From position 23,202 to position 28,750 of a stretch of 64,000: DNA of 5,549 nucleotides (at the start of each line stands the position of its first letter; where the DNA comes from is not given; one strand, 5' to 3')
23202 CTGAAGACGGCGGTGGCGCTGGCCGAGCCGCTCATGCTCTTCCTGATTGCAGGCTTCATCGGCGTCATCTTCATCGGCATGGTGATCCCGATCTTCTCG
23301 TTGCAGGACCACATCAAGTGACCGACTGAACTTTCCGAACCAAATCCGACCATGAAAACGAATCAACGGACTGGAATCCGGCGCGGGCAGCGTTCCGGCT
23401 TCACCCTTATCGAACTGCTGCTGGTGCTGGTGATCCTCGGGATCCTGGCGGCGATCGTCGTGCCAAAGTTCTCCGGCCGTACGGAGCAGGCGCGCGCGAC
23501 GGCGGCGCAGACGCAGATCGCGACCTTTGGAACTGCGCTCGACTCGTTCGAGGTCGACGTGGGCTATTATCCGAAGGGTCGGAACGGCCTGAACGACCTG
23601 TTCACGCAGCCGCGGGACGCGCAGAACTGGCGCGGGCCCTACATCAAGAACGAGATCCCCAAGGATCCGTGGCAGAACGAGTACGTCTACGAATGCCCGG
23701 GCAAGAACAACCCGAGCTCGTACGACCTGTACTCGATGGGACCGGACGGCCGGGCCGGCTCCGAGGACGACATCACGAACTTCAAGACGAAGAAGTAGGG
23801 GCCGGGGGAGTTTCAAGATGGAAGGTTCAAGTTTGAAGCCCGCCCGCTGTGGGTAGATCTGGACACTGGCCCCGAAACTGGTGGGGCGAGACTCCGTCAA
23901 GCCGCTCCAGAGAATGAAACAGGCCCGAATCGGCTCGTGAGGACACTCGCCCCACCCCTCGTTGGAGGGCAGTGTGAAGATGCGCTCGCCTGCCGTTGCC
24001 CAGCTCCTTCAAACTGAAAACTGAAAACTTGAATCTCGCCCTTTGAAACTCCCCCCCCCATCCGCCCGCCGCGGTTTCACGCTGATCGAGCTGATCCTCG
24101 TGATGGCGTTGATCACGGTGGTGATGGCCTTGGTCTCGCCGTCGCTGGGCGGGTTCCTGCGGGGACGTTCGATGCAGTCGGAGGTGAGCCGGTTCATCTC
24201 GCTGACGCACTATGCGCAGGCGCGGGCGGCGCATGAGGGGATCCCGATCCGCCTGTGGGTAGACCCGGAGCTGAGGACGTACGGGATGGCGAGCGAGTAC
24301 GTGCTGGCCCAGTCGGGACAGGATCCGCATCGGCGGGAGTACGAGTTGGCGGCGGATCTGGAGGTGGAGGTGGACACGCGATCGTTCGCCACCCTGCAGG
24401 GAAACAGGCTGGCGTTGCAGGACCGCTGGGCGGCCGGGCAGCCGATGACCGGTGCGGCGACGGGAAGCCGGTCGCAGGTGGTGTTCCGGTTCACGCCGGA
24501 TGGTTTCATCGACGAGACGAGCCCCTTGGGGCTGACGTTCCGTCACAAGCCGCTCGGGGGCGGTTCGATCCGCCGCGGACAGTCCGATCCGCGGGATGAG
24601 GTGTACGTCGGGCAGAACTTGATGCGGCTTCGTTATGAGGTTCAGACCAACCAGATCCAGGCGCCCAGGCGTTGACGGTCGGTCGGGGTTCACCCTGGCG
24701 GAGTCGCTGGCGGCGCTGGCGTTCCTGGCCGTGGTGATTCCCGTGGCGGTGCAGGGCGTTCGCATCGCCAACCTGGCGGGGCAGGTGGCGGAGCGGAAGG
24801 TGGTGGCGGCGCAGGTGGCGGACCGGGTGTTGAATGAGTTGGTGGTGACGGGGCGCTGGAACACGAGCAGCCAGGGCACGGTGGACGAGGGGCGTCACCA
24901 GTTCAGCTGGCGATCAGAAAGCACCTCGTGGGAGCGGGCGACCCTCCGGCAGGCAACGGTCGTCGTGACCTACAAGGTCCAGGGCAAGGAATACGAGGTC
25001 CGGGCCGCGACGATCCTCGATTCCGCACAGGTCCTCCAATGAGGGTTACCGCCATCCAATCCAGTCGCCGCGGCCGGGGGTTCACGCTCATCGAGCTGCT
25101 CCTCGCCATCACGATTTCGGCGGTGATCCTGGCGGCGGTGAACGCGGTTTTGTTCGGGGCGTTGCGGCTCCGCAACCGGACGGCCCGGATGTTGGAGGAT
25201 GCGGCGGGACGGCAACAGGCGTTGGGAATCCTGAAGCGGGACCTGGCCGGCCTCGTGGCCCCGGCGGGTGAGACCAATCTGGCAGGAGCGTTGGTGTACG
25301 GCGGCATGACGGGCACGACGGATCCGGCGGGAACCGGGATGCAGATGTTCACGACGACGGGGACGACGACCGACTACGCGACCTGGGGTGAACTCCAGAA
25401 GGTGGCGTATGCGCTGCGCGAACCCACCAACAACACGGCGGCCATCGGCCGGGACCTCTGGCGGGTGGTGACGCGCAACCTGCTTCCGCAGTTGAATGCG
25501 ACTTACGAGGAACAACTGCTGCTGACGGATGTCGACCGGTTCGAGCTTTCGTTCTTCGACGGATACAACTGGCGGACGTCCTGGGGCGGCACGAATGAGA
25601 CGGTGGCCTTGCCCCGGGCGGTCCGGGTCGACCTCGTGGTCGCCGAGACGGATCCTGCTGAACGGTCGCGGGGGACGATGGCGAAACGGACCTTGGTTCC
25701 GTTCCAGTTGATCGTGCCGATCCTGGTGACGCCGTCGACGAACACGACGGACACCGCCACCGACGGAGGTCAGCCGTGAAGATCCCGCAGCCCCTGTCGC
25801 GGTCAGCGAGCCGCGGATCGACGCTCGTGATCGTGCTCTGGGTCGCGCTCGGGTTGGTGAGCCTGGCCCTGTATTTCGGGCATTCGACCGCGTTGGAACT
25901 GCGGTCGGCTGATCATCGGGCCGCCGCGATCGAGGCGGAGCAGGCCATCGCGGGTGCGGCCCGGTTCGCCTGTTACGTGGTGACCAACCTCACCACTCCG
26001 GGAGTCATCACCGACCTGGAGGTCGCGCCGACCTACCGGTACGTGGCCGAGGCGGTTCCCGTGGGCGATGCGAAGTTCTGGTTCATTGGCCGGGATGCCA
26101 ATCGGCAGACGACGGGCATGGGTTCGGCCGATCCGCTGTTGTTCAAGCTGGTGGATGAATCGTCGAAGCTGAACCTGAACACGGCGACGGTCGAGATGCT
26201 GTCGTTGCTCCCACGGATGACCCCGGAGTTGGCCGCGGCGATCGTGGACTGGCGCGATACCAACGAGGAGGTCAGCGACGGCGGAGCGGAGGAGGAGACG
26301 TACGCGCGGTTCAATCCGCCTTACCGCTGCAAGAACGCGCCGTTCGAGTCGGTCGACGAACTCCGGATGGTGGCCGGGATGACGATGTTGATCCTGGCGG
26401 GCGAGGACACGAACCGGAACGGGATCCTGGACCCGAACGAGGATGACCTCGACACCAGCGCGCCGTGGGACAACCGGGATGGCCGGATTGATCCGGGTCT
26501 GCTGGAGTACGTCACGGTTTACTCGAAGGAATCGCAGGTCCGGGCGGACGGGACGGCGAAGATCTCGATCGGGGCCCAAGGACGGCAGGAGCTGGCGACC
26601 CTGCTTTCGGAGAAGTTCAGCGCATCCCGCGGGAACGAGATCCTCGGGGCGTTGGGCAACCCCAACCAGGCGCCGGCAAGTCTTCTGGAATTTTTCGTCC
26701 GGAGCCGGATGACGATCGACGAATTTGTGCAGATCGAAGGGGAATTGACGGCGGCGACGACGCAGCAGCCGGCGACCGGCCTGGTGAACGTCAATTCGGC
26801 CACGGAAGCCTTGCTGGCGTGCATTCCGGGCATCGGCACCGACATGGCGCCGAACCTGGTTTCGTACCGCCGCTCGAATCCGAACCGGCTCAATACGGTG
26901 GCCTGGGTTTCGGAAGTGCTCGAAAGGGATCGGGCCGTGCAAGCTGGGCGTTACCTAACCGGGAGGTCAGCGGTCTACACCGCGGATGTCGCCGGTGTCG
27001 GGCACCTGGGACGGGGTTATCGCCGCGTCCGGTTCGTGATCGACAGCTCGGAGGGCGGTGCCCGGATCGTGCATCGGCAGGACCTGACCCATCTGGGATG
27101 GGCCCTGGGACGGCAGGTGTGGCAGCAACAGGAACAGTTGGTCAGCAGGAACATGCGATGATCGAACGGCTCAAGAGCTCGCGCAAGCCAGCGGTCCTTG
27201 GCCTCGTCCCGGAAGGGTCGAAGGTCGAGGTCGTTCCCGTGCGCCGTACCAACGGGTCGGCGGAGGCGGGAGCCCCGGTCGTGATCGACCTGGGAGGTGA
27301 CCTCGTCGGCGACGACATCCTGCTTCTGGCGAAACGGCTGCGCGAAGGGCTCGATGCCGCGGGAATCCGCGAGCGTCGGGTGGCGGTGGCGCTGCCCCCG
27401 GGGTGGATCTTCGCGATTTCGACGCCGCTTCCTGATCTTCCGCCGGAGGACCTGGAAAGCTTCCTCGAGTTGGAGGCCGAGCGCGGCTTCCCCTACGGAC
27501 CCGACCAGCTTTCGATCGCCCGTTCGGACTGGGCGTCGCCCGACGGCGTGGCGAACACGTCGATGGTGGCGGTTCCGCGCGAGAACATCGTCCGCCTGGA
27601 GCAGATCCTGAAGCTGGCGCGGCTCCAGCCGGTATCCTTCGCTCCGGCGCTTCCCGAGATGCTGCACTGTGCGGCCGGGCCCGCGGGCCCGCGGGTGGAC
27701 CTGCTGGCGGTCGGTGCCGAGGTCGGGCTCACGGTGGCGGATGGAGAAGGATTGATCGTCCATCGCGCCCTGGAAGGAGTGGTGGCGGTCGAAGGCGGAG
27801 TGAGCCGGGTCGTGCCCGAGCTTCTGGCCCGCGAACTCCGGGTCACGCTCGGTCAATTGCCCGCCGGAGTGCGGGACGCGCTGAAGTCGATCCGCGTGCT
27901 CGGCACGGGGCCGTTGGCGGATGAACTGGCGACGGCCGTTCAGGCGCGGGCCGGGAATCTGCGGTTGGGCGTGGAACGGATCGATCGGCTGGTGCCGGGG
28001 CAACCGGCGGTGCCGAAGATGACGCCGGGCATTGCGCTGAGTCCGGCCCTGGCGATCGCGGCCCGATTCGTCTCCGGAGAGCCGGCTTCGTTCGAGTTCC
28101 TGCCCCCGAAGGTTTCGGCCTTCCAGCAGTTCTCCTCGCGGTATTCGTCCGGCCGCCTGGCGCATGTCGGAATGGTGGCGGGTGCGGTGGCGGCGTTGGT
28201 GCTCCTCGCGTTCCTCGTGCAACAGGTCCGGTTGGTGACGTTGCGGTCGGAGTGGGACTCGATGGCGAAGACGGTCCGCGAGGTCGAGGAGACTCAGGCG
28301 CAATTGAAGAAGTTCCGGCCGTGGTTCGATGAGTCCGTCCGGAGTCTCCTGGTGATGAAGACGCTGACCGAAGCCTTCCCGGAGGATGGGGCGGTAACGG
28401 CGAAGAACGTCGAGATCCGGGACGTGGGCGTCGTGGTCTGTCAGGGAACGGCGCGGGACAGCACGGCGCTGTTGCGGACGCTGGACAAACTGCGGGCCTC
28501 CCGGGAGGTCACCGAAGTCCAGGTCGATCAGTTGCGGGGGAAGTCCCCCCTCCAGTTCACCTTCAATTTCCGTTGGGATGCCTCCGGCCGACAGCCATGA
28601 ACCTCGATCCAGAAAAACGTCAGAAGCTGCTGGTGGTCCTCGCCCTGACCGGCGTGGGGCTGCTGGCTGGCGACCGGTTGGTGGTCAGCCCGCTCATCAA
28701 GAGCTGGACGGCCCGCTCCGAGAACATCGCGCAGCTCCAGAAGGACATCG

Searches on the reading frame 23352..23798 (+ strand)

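Call 31: search_protein_families(library=pfam, proteins=[window:23352-23798:+], max_evalue=0.01)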
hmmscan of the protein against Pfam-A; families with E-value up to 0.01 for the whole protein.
window:23352-23798:+ (148 aa): 2 families
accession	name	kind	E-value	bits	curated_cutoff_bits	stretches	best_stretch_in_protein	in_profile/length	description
PF08334.16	T2SSG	-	1.7e-32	112.1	21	1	41-143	3-107/108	Type II secretion system (T2SS), protein G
PF07963.17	N_methyl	-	2.8e-08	33.4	21.2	1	13-36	3-26/27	Prokaryotic N-terminal methylation motif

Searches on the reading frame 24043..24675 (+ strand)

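Call 31: search_protein_families(library=pfam, proteins=[window:24043-24675:+], max_evalue=0.01)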
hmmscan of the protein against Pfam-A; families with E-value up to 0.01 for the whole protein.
window:24043-24675:+ (210 aa): 2 families
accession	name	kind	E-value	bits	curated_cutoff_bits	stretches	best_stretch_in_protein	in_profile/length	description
PF07963.17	N_methyl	-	1.1e-07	31.6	21.2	1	8-31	3-26/27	Prokaryotic N-terminal methylation motif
PF12019.13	GspH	-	0.0012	19.7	21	1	48-171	2-93/108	Type II transport protein GspH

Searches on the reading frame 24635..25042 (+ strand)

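Call 31: search_protein_families(library=pfam, proteins=[window:24635-25042:+], max_evalue=0.01)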
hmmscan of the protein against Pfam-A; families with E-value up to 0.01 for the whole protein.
window:24635-25042:+ (135 aa): 1 family
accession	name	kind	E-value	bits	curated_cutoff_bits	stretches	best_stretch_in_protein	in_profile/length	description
PF02501.22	T2SSI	-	2.4e-05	24.8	25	1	53-116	2-67/80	Type II secretion system (T2SS), protein I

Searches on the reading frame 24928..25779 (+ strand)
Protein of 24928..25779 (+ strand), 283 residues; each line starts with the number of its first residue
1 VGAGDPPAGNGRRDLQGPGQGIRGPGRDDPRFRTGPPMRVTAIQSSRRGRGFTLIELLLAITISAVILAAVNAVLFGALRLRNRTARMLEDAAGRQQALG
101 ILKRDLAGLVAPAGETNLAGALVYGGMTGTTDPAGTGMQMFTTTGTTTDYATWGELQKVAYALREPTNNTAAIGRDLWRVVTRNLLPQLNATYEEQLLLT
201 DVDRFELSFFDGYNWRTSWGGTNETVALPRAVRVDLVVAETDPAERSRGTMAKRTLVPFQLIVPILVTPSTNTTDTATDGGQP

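Call 6: search_protein_families(library=pfam, proteins=[window:24928-25779:+], max_evalue=0.01)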
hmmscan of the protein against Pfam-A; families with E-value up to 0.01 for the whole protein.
window:24928-25779:+ (283 aa): 2 families
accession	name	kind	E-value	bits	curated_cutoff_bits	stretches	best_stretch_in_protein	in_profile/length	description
PF11612.13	T2SSJ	-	2e-14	54.5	28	1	102-246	1-138/140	Type II secretion system (T2SS), protein J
PF07963.17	N_methyl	-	8.8e-08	31.9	21.2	1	47-71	2-26/27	Prokaryotic N-terminal methylation motif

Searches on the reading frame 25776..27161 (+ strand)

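Call 6: search_protein_families(library=pfam, proteins=[window:25776-27161:+], max_evalue=0.01)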
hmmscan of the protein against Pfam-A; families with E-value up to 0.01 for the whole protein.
window:25776-27161:+ (461 aa): 4 families
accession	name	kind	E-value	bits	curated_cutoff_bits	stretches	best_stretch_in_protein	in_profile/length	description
PF12836.13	HHH_3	-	1.5e-19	70.3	27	2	129-165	3-39/65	Helix-hairpin-helix motif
PF21687.3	T2SSK_1st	-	8.6e-15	55.8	26.2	1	142-204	30-92/107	Type II secretion system (T2SS), protein K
PF03934.19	T2SSK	-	5.5e-05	23.9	24.2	0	132-163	1-33/63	Type II secretion system (T2SS), protein K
PF00633.29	HHH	-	0.0028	17.9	24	0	132-158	3-29/30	Helix-hairpin-helix motif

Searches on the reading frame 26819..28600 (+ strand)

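Call 6: search_protein_families(library=pfam, proteins=[window:26819-28600:+], max_evalue=0.01)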
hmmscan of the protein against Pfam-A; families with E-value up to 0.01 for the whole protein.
window:26819-28600:+ (593 aa): 0 families

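Call 73: search_protein_families(library=ncbifam, proteins=[window:27158-28597:+], max_evalue=0.001)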
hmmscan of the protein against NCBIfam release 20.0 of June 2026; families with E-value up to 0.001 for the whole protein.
window:27158-28597:+ (480 aa): 1 family
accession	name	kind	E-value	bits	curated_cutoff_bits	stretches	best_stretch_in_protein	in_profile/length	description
TIGR01175.1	pilM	subfamily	0.00032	19.8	133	1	57-159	53-160/348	type IV pilus assembly protein PilM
